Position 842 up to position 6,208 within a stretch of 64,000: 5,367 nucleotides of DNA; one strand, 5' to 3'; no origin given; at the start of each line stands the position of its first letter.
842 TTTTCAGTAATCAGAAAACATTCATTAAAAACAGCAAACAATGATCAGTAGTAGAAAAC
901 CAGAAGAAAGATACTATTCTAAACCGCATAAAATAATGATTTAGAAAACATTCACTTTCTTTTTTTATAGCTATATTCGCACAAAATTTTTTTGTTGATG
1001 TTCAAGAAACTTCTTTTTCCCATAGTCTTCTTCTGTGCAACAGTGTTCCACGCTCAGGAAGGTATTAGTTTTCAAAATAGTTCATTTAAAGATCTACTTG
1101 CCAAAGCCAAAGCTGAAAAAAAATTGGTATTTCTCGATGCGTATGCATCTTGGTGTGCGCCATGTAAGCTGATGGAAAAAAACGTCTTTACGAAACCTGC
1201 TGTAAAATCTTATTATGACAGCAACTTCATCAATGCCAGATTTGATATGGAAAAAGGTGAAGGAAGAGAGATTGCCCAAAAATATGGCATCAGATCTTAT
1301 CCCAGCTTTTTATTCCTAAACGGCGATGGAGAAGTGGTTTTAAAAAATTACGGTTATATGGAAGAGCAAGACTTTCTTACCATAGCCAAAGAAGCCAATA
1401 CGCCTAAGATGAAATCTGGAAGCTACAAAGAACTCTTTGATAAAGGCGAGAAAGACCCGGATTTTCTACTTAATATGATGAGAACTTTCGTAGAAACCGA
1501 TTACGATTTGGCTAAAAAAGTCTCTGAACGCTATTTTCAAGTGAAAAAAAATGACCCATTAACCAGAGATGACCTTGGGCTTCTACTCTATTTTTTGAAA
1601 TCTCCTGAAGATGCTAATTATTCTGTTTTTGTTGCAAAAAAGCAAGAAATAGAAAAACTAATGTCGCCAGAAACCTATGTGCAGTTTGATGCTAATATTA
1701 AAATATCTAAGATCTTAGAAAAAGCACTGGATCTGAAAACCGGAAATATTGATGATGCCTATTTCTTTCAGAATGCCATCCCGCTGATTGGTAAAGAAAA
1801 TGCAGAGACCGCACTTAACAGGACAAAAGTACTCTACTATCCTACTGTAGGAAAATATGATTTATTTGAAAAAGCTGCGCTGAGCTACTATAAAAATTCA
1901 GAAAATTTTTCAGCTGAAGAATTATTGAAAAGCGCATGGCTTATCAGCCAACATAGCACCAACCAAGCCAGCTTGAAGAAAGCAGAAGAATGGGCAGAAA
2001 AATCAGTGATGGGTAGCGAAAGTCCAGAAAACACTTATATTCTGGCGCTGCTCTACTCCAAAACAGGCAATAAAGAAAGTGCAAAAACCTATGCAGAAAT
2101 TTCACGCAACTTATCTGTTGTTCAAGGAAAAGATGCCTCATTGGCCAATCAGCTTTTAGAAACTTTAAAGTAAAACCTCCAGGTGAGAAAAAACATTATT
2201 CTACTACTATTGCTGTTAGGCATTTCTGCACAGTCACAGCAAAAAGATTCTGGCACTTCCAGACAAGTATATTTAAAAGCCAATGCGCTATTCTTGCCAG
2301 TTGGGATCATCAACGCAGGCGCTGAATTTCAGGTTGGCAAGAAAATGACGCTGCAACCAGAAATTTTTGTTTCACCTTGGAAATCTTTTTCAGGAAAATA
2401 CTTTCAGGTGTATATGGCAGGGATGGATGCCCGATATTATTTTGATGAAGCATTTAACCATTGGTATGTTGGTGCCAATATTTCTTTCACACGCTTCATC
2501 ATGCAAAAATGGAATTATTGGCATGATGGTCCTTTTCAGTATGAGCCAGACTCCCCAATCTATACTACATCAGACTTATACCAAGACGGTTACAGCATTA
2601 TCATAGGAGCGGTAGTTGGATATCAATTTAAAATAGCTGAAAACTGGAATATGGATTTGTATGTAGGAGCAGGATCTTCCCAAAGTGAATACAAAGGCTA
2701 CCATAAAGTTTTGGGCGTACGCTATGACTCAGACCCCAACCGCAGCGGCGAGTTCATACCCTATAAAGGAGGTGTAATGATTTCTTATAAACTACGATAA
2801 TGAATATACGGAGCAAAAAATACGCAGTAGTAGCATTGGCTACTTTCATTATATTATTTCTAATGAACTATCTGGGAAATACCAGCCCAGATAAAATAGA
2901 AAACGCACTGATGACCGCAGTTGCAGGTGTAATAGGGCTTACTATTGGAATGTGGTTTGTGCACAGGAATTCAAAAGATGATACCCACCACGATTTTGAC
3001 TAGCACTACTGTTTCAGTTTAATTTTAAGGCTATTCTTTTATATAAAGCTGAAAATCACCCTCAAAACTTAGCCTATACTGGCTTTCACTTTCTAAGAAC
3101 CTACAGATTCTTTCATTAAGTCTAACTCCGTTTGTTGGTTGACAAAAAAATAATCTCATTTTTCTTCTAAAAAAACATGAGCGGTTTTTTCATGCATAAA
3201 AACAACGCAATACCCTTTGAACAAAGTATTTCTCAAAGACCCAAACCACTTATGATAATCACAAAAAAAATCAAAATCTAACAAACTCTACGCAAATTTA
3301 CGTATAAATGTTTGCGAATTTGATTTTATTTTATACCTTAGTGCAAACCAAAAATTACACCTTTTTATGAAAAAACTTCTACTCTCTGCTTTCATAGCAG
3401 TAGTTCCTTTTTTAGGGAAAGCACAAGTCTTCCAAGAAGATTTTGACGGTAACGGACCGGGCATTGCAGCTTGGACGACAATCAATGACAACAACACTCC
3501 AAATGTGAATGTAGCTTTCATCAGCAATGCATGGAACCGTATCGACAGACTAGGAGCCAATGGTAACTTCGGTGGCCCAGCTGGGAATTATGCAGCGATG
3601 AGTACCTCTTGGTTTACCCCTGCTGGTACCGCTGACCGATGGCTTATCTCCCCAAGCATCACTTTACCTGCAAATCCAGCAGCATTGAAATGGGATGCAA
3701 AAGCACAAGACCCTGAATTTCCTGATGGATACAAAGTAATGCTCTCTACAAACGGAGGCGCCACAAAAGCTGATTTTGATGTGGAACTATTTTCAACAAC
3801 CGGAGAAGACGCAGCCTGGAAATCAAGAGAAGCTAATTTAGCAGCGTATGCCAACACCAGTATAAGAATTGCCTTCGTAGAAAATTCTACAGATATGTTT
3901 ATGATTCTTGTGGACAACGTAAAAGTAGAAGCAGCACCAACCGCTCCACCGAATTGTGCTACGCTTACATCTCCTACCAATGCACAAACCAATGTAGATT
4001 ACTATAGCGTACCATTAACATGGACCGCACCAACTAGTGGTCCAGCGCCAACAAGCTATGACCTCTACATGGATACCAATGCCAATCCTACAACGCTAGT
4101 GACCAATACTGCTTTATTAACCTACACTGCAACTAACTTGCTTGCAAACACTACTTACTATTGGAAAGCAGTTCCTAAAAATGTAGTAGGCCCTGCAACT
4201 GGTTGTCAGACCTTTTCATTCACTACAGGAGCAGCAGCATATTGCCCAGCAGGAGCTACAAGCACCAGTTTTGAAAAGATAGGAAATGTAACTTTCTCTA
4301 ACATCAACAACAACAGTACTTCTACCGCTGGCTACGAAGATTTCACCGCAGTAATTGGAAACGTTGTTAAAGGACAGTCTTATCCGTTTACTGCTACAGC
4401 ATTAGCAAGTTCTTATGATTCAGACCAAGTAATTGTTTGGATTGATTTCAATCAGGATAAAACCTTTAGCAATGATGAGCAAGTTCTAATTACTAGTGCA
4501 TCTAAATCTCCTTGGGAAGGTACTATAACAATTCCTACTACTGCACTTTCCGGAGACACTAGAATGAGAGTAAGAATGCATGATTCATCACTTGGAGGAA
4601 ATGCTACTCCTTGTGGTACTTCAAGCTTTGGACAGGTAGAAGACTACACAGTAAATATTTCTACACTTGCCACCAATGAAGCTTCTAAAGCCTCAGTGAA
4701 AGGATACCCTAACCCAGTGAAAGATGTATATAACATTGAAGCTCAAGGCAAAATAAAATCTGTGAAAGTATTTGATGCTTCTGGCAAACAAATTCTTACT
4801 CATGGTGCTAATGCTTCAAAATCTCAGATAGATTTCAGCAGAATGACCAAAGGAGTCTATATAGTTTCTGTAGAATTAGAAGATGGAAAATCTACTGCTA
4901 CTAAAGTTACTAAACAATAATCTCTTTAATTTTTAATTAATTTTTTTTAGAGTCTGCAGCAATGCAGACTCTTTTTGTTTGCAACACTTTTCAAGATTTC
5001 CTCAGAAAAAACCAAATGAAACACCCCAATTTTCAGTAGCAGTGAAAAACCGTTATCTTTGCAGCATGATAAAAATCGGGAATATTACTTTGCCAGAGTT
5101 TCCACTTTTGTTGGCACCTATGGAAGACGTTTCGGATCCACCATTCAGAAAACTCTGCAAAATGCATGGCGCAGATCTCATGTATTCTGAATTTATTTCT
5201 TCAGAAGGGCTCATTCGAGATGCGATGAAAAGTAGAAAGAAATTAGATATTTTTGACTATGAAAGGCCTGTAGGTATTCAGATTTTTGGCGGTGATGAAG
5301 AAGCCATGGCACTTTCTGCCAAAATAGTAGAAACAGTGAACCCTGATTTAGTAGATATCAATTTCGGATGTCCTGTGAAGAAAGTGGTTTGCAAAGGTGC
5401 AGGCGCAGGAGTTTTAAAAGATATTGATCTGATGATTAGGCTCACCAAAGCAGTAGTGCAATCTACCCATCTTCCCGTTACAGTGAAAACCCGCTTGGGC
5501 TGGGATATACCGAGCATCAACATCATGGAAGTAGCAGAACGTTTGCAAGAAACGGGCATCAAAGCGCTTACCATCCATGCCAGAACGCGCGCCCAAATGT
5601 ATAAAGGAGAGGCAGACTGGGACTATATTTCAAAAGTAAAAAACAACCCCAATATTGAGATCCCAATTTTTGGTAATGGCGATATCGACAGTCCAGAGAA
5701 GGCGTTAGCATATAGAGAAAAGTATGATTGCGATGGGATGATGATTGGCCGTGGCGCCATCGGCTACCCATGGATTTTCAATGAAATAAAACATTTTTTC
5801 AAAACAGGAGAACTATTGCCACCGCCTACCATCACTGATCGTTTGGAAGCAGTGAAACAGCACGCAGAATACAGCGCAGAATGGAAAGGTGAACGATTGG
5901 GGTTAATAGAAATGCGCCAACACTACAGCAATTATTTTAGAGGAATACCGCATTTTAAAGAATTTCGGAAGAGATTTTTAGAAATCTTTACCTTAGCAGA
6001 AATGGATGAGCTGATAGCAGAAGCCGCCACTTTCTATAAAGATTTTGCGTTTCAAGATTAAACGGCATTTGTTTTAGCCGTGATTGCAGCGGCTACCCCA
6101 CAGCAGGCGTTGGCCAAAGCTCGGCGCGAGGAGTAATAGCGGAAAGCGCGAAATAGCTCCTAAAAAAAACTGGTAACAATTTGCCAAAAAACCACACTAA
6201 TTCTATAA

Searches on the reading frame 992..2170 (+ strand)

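Call 69: search_protein_families(library=ncbifam, proteins=[window:992-2170:+], max_evalue=1e-10)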
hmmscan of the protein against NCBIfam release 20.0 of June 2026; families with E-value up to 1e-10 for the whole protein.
window:992-2170:+ (393 aa): 3 families
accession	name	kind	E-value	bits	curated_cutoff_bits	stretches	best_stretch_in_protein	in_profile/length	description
NF045694.1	seleno_TsoB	exception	5.6e-16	57.7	805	1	11-130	443-566/572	rhodanese/DsbD fusion-like selenoprotein TsoB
NF001419.0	PRK00293.1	subfamily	9.4e-14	50.9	330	1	31-134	465-571/574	protein-disulfide reductase DsbD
TIGR01068.1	thioredoxin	equivalog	3.8e-11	43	96.8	1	38-131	9-96/101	thioredoxin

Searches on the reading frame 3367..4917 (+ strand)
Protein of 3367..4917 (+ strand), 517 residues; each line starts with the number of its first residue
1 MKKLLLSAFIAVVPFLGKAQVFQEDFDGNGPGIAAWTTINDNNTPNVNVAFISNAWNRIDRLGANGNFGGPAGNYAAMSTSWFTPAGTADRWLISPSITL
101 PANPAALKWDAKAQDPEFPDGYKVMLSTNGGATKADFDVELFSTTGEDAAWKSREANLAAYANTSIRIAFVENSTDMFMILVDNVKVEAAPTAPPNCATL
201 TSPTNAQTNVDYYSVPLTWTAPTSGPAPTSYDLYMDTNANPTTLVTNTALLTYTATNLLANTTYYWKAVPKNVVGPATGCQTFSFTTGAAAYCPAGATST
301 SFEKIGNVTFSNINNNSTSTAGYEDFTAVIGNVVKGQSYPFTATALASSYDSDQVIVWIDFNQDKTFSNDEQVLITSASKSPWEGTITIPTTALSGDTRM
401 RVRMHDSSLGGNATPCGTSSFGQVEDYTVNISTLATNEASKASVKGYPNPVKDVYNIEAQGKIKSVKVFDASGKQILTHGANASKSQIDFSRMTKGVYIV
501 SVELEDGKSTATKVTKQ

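Call 69: search_protein_families(library=ncbifam, proteins=[window:3367-4917:+], max_evalue=1e-10)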
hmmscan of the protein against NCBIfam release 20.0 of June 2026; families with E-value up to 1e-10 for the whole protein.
window:3367-4917:+ (517 aa): 4 families
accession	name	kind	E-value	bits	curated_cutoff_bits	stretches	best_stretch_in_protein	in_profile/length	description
NF038128.1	choice_anch_J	domain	6.5e-24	84.9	30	1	21-187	1-162/162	choice-of-anchor J domain-containing protein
NF047971.1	ThermolysLepto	equivalog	1.9e-18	66.1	1350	1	304-434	637-774/776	M4 family metalopeptidase thermolysin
NF038113.1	T9SSA_dep_M36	equivalog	5.6e-13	48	885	1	417-513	761-865/869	T9SS-dependent M36 family metallopeptidase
TIGR04183.1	Por_Secre_tail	domain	1.1e-12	47.8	23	1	447-517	2-72/72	T9SS type A sorting domain-containing protein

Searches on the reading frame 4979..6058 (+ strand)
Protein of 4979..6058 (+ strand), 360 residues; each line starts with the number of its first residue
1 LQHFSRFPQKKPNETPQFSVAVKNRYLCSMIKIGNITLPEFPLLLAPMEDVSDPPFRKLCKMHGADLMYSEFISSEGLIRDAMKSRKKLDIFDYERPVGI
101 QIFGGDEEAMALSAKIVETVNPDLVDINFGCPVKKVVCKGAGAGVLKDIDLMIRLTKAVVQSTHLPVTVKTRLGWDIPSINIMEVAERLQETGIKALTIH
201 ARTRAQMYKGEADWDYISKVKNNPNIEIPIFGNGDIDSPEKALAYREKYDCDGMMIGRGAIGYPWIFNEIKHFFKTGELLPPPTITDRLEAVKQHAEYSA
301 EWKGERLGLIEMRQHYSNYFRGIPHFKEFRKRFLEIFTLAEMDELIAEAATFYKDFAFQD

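Call 69: search_protein_families(library=ncbifam, proteins=[window:4979-6058:+], max_evalue=1e-10)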
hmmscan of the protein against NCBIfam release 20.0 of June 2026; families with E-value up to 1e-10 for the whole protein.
window:4979-6058:+ (360 aa): 4 families
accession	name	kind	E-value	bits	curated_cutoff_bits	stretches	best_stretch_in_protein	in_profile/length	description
TIGR00737.1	nifR3_yhdG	equivalog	3e-102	342.1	293.3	1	33-350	1-315/319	tRNA dihydrouridine synthase DusB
NF008774.0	PRK11815.1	equivalog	1.1e-37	129.8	269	1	43-349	15-324/337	tRNA dihydrouridine(20/20a) synthase DusA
NF007838.0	PRK10550.1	equivalog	1.9e-31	109.2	395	1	43-271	3-238/312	tRNA dihydrouridine(16) synthase DusC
TIGR00742.1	yjbN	subfamily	2.5e-30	105.9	397.2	1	44-348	4-310/318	tRNA dihydrouridine(20/20a) synthase DusA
